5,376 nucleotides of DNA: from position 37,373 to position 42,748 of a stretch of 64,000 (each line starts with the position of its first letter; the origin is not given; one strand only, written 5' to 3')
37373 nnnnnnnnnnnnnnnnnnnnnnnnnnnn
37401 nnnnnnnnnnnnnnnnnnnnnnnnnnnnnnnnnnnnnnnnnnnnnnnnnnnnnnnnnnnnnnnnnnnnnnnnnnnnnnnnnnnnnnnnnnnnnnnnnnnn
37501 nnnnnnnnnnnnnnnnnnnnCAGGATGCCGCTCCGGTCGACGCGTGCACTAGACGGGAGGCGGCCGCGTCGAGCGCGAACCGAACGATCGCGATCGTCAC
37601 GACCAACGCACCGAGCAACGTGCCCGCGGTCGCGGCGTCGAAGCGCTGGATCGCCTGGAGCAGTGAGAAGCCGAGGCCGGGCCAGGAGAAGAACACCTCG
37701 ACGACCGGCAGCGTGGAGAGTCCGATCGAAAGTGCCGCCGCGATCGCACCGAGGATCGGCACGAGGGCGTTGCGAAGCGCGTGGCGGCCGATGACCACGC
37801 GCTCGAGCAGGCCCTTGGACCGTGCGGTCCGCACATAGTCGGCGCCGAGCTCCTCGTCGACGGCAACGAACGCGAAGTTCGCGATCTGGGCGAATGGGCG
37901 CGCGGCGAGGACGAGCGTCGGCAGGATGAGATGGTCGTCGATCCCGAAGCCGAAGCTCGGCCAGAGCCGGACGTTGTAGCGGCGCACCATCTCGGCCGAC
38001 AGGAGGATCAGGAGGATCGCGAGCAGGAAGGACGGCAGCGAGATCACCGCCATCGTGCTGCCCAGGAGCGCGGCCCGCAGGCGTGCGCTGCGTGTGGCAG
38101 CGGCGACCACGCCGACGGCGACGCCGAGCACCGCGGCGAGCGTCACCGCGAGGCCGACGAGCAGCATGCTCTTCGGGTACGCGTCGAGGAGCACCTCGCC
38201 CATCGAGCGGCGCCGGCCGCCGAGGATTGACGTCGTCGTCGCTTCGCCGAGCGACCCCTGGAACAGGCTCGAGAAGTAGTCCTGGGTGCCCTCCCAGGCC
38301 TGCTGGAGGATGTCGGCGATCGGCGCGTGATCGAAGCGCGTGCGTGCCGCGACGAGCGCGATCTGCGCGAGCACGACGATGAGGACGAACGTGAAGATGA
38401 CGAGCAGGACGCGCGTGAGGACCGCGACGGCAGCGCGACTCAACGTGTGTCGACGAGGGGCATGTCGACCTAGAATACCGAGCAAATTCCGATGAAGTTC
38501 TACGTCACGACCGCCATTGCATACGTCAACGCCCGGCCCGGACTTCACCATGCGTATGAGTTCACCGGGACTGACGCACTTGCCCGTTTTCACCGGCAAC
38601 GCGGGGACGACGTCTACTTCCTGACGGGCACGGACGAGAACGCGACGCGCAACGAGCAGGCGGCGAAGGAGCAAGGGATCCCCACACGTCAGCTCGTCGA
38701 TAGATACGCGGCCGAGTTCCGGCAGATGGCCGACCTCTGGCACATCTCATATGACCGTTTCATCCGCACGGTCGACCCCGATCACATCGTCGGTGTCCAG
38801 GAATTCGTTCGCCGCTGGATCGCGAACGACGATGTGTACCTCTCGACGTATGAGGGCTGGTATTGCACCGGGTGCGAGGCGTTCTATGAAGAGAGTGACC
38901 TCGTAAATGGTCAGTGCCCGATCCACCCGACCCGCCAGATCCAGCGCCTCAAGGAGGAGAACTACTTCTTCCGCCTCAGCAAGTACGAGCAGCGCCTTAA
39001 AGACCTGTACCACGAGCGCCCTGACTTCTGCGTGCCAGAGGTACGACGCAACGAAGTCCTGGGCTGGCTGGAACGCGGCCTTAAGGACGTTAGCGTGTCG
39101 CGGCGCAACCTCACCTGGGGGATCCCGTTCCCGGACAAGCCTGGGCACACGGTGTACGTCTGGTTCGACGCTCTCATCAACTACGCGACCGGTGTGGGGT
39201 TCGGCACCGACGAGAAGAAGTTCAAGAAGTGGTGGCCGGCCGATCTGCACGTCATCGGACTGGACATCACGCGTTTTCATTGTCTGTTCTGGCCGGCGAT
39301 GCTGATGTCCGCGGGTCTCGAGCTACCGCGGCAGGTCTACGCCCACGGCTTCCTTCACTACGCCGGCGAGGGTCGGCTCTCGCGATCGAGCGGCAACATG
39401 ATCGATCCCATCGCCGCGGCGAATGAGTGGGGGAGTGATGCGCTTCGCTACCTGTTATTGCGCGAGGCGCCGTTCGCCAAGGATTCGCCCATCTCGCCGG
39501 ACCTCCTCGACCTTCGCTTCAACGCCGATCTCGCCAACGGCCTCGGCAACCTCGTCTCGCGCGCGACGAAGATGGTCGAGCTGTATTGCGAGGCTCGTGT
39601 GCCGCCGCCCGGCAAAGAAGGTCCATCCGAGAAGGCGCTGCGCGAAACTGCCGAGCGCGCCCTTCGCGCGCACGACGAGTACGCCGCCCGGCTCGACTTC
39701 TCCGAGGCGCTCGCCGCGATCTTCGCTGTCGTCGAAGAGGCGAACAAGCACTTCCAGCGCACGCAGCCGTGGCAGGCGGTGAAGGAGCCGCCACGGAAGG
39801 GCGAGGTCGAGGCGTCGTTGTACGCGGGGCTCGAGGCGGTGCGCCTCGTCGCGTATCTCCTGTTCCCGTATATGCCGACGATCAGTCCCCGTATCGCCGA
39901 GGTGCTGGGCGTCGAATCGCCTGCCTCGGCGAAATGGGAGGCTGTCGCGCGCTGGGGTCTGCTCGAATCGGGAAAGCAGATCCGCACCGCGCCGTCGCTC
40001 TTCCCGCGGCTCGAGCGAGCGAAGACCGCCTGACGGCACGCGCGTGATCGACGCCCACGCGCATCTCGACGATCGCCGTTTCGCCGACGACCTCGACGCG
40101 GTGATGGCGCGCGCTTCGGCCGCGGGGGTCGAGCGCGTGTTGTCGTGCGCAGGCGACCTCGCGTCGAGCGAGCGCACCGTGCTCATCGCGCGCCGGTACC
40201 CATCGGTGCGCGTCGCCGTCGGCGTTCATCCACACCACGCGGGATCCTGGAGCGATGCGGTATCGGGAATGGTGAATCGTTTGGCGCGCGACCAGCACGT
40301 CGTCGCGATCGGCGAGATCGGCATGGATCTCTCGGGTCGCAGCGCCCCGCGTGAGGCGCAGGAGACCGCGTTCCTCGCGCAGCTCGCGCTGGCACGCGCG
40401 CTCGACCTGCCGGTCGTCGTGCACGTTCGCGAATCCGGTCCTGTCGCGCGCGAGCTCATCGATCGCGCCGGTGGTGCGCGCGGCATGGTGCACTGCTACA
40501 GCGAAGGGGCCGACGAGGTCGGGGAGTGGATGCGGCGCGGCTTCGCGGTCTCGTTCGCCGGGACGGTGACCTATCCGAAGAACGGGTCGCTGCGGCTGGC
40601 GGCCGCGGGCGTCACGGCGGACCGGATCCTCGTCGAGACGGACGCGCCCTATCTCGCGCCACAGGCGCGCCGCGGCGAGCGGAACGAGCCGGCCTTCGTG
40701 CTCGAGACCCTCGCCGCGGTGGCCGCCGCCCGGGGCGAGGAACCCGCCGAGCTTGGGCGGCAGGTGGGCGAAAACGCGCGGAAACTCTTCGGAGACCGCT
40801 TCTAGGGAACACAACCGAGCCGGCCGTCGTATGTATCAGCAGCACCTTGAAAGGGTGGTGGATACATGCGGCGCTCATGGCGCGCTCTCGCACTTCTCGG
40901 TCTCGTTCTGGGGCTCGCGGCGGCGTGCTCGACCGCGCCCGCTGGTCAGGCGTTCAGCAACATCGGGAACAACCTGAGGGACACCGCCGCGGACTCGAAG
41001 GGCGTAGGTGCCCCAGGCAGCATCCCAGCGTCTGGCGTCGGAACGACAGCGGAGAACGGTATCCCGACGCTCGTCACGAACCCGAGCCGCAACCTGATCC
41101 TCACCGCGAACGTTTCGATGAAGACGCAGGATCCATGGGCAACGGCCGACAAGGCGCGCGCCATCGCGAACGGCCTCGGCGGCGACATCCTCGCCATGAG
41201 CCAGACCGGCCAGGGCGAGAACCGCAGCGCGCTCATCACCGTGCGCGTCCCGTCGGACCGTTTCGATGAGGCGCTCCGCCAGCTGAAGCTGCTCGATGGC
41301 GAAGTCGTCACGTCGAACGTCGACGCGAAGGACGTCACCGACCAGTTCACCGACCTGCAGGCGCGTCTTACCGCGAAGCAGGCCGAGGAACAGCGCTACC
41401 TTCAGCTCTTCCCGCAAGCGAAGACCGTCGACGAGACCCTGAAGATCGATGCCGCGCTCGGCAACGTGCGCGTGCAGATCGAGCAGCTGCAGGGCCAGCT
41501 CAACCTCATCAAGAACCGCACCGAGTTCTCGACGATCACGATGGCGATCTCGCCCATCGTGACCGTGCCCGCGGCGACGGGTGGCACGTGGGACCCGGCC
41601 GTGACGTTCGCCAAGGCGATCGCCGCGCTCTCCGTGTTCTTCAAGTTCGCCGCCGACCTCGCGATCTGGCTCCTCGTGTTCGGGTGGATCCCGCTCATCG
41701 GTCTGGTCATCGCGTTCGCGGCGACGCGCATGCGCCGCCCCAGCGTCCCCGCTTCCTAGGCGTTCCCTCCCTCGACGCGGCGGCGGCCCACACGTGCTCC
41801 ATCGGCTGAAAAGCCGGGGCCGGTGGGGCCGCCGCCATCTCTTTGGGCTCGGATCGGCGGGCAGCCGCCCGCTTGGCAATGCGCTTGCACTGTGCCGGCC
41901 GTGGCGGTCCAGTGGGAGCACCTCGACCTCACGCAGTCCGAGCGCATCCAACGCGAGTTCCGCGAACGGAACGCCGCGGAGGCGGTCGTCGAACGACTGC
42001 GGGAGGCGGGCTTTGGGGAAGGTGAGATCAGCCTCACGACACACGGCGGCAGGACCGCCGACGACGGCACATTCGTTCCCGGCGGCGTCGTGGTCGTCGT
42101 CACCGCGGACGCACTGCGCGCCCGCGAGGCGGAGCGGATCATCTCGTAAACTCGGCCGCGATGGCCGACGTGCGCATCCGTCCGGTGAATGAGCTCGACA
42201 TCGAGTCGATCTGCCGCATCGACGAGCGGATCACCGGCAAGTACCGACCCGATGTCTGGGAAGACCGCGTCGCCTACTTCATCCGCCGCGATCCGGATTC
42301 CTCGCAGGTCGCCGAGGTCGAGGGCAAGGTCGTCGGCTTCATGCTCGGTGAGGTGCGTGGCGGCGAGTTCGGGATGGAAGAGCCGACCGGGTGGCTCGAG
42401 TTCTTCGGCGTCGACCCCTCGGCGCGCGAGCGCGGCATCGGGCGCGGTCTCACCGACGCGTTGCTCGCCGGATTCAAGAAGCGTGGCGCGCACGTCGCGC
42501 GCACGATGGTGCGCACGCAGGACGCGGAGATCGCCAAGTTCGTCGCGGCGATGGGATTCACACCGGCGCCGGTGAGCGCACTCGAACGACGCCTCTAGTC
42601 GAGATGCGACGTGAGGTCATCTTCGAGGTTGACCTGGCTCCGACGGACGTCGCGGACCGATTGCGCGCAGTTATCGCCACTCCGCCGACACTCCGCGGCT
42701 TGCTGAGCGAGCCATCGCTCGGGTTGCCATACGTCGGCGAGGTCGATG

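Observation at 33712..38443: ABC peptide-permease covalently fused to an extracytoplasmic M28 aminopeptidase, with a paralogous M28 lipoprotein and no binding protein or ATPase in the operon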

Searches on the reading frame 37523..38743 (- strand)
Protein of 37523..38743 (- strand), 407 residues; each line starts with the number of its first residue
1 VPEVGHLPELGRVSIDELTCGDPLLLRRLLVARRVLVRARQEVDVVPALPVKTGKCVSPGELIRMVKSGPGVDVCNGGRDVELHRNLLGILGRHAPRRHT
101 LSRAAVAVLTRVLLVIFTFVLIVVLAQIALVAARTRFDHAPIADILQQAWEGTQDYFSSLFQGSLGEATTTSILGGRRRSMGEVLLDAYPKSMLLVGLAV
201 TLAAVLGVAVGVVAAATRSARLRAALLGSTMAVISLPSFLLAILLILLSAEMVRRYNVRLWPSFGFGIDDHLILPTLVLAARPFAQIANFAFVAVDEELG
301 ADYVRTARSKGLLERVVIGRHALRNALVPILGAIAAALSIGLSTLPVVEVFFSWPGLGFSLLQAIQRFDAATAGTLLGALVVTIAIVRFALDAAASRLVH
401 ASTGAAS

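Call 3: search_protein_families(library=pfam, proteins=[window:37523-38743:-], max_evalue=0.01)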
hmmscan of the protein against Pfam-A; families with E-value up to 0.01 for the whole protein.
window:37523-38743:- (407 aa): 1 family
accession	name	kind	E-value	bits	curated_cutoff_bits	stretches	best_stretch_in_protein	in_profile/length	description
PF00528.27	BPD_transp_1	-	3.2e-21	76.3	26.4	1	207-391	1-174/184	Binding-protein-dependent transport system inner membrane component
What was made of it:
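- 37520..38443 (-): OppB/DppB-type ABC permease subunit, 307 aa, start TTG 38443. Pfam BPD_transp_1 at 76 bits (call 3).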

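Call 4: search_protein_families(library=ncbifam, proteins=[window:37523-38743:-], max_evalue=0.01)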
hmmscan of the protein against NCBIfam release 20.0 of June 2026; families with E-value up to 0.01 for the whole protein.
window:37523-38743:- (407 aa): 14 families
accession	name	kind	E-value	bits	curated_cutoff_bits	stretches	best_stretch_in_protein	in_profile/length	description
NF045470.1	Opp2B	equivalog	3.5e-30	105.2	350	1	155-375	63-272/300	nickel ABC transporter permease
NF011690.0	PRK15110.1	equivalog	5.4e-28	98.4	432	2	270-402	181-316/321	putrescine export ABC transporter permease SapB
NF045471.1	Opp3B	equivalog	1.8e-26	93.3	480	1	100-379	5-281/308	oligopeptide ABC transporter permease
NF011661.0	PRK15081.1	equivalog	5.2e-25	88.6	463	1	115-372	22-273/306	glutathione ABC transporter permease GsiC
NF008161.0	PRK10914.1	equivalog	8e-24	84.4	590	1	270-387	203-318/339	dipeptide ABC transporter permease DppB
NF007008.0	PRK09471.1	equivalog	2.1e-23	83.3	388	1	154-381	64-286/306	oligopeptide ABC transporter permease OppB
NF045469.1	Opp1B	equivalog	1.3e-21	77.4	380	1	179-371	89-275/307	nickel/cobalt ABC transporter permease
NF045472.1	Opp4B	equivalog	4.4e-21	75.5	450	1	154-377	67-293/319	oligopeptide ABC transporter permease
NF007677.0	PRK10352.1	equivalog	7.6e-21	74.5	433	1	179-392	88-296/314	nickel ABC transporter permease subunit NikB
TIGR02789.1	nickel_nikB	equivalog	5.5e-20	72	447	1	185-370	94-274/314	nickel ABC transporter permease subunit NikB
NF043081.1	MMSYN1_0165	equivalog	1.1e-17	64.2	350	1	165-372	151-354/388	oligopeptide ABC transporter permease OppB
NF011712.0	PRK15133.1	subfamily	5.9e-09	35.3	445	1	180-375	124-333/364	microcin C ABC transporter permease YejB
NF040733.1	ABC_perm_U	equivalog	0.00033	20.2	295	1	296-394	143-237/251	ABC transporter permease subunit SaoP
NF045474.1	Opp2C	equivalog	0.0017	18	300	0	284-358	114-184/236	nickel transporter permease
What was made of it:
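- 37520..38443 (-): NCBIfam best hits are Opp2B, SapB, Opp3B and GsiC, all far below cut-offs (call 4).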

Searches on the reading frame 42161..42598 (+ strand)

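Call 54: search_protein_families(library=pfam, proteins=[window:42161-42598:+], max_evalue=0.001)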
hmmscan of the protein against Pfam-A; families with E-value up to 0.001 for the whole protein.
window:42161-42598:+ (145 aa): 4 families
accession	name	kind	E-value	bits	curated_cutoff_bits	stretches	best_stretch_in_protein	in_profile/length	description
PF00583.31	Acetyltransf_1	-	4.8e-12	46.6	20.7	1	16-133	3-116/116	Acetyltransferase (GNAT) family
PF13508.13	Acetyltransf_7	-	3.5e-09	37.3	27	1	50-134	7-83/84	Acetyltransferase (GNAT) domain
PF13673.13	Acetyltransf_10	-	6.6e-06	26.6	23.6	1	50-135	35-109/128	Acetyltransferase (GNAT) domain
PF13527.13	Acetyltransf_9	-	0.00092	19.6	25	0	5-113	1-109/127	Acetyltransferase (GNAT) domain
